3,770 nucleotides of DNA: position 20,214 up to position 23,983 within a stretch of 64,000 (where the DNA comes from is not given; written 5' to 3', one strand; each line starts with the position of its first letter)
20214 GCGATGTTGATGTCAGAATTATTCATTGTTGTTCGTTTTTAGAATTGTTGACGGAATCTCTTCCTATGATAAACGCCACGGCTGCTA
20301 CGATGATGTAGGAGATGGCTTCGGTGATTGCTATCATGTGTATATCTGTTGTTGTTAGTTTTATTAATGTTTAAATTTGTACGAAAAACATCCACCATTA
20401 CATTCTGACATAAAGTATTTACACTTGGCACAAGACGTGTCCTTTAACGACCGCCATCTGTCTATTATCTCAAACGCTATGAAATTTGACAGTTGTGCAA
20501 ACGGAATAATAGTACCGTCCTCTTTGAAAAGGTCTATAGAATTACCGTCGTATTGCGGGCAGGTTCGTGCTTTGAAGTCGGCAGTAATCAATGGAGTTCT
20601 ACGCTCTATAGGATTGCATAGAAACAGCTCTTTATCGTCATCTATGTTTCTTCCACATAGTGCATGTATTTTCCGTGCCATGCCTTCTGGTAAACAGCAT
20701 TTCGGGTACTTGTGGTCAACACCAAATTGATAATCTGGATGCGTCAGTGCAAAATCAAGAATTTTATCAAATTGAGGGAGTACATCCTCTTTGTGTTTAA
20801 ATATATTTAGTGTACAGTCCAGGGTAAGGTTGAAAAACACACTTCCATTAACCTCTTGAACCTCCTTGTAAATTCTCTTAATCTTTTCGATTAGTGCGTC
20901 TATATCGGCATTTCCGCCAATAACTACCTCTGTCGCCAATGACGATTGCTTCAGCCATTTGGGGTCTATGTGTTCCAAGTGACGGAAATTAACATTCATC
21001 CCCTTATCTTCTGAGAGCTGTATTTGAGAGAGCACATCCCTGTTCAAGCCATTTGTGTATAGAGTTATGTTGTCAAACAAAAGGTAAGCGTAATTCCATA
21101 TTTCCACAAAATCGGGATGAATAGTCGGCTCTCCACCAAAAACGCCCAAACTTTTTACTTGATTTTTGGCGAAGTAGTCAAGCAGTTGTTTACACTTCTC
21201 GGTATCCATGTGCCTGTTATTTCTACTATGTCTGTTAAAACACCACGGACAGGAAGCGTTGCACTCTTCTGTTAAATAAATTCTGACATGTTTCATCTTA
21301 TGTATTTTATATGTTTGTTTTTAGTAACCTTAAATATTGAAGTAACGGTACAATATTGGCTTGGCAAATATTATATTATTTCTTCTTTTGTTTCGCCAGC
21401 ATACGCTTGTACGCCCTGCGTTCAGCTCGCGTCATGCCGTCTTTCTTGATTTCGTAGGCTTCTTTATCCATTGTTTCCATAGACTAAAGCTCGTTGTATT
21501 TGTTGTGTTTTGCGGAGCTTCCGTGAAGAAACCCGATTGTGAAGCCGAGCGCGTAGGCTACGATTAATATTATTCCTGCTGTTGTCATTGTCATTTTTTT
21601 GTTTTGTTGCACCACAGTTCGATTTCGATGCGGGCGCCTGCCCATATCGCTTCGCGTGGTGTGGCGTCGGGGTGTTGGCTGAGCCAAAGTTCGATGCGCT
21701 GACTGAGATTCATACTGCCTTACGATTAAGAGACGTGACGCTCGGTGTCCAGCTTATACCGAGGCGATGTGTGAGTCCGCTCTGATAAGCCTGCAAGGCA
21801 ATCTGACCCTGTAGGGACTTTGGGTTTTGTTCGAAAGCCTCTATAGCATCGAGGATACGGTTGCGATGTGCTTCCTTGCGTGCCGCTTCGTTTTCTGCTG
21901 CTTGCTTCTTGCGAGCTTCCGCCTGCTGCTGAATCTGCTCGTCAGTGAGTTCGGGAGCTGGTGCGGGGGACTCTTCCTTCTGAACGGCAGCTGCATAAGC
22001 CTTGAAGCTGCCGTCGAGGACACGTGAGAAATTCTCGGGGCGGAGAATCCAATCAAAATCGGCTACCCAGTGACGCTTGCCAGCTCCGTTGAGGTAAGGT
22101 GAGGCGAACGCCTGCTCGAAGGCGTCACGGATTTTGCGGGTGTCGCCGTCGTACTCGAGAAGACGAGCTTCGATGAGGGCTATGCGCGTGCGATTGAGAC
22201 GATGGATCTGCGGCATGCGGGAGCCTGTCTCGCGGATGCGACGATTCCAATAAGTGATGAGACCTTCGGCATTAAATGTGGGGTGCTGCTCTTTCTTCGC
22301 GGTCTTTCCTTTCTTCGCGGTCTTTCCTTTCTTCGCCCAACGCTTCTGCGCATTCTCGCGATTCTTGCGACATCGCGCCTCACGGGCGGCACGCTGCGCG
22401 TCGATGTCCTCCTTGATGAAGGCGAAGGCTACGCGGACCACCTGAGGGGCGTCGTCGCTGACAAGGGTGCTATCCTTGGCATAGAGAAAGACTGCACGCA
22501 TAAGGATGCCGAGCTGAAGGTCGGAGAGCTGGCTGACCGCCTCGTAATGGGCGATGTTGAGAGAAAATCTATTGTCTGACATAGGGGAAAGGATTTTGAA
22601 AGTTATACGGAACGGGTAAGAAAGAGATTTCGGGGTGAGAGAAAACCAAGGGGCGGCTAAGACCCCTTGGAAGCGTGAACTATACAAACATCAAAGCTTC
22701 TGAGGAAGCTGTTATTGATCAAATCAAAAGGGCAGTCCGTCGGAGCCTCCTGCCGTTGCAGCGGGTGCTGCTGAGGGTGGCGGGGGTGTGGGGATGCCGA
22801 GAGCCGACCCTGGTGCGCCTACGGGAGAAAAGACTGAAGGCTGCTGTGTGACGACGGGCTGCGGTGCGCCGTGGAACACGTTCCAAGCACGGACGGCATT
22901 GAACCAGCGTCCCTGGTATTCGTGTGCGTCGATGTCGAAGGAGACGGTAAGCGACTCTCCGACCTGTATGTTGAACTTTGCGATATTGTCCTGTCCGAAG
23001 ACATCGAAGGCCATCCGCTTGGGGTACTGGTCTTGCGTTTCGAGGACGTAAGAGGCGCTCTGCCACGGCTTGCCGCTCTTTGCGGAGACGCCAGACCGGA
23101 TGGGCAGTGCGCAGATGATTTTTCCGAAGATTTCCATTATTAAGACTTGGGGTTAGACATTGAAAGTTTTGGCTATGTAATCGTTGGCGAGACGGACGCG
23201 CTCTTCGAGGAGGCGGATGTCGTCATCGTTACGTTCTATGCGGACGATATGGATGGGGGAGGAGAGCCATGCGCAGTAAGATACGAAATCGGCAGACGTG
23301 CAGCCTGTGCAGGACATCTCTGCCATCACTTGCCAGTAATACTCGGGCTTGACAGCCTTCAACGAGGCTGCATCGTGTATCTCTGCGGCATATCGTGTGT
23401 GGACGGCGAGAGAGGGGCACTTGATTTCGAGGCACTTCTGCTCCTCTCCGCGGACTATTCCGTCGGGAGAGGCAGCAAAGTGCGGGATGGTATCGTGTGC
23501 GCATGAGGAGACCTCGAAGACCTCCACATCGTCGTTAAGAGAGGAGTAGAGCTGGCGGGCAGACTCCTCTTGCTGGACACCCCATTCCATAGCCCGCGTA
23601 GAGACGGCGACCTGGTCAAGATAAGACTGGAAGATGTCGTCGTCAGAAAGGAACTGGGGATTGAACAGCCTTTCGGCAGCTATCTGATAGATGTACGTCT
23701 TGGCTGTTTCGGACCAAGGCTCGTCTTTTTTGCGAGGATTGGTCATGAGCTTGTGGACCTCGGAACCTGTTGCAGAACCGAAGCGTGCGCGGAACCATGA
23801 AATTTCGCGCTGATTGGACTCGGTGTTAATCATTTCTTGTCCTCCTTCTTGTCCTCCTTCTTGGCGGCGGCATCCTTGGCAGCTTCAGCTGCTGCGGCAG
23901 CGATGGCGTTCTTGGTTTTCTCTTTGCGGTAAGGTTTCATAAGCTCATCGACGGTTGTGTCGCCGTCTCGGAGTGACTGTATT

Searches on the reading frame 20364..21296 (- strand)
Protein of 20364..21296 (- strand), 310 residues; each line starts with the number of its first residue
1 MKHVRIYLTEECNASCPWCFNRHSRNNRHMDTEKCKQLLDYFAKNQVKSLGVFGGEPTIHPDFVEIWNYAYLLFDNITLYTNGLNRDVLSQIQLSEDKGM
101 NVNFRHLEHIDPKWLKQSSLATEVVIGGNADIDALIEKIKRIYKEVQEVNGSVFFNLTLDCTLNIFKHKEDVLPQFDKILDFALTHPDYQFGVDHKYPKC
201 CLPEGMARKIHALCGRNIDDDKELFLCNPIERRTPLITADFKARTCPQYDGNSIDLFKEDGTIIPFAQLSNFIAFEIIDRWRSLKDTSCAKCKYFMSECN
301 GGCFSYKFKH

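Call 66: search_protein_families(library=phrogs, proteins=[window:20364-21296:-], max_evalue=0.00001)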
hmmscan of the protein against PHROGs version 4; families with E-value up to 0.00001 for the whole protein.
window:20364-21296:- (310 aa): 4 families
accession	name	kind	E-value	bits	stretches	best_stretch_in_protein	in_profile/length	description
phrog_13987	-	other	6.8e-10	39.7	1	3-163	16-175/274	radical SAM domain-containing protein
phrog_16999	-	other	1.1e-08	36.1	1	4-82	13-94/288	Fe-S oxidoreductase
phrog_1802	-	other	3.1e-08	33.9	1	1-84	43-139/556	radical SAM domain-containing protein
phrog_21308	-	other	8.7e-06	25.1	0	4-83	415-500/735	radical SAM domain-containing protein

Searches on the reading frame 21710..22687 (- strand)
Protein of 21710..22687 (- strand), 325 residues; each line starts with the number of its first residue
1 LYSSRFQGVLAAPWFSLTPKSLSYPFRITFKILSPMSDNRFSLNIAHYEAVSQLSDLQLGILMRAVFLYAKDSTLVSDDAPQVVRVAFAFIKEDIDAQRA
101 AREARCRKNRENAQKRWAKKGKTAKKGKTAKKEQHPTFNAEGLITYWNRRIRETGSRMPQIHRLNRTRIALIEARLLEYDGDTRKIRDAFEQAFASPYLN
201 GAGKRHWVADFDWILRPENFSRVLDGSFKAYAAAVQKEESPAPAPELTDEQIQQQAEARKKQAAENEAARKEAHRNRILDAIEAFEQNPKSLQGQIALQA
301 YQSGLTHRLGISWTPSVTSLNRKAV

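Call 66: search_protein_families(library=phrogs, proteins=[window:21710-22687:-], max_evalue=0.00001)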
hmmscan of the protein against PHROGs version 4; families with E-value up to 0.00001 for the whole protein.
window:21710-22687:- (325 aa): 5 families
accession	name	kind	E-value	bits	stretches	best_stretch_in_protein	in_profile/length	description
phrog_10469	-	DNA, RNA and nucleotide metabolism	2.4e-16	60.9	1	138-239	186-283/305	DnaD-like helicase loader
phrog_19658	-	DNA, RNA and nucleotide metabolism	3.6e-15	57.2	1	124-244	149-265/283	replication initiation protein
phrog_345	-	DNA, RNA and nucleotide metabolism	1.9e-12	48.5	1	102-229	160-290/297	replication initiation O-like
phrog_16304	-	unknown function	1.5e-10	42.4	1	39-130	5-89/244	-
phrog_5810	-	DNA, RNA and nucleotide metabolism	5.6e-07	30.4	1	106-229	153-267/268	replication initiation protein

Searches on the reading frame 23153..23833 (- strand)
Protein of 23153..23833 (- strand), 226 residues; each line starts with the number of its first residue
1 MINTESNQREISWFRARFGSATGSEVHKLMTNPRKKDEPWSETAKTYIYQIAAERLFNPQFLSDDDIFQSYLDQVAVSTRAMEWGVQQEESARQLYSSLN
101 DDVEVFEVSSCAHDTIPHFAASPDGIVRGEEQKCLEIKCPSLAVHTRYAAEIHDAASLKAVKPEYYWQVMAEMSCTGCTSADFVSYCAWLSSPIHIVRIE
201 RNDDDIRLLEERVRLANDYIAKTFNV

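Call 76: search_protein_families(library=pfam, proteins=[window:23153-23833:-], max_evalue=0.0001)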
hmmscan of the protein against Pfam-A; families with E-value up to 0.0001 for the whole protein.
window:23153-23833:- (226 aa): 1 family
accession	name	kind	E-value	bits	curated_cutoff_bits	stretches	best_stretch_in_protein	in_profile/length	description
PF09588.16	YqaJ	-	8.3e-24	85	22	1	13-178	2-149/150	YqaJ-like viral recombinase domain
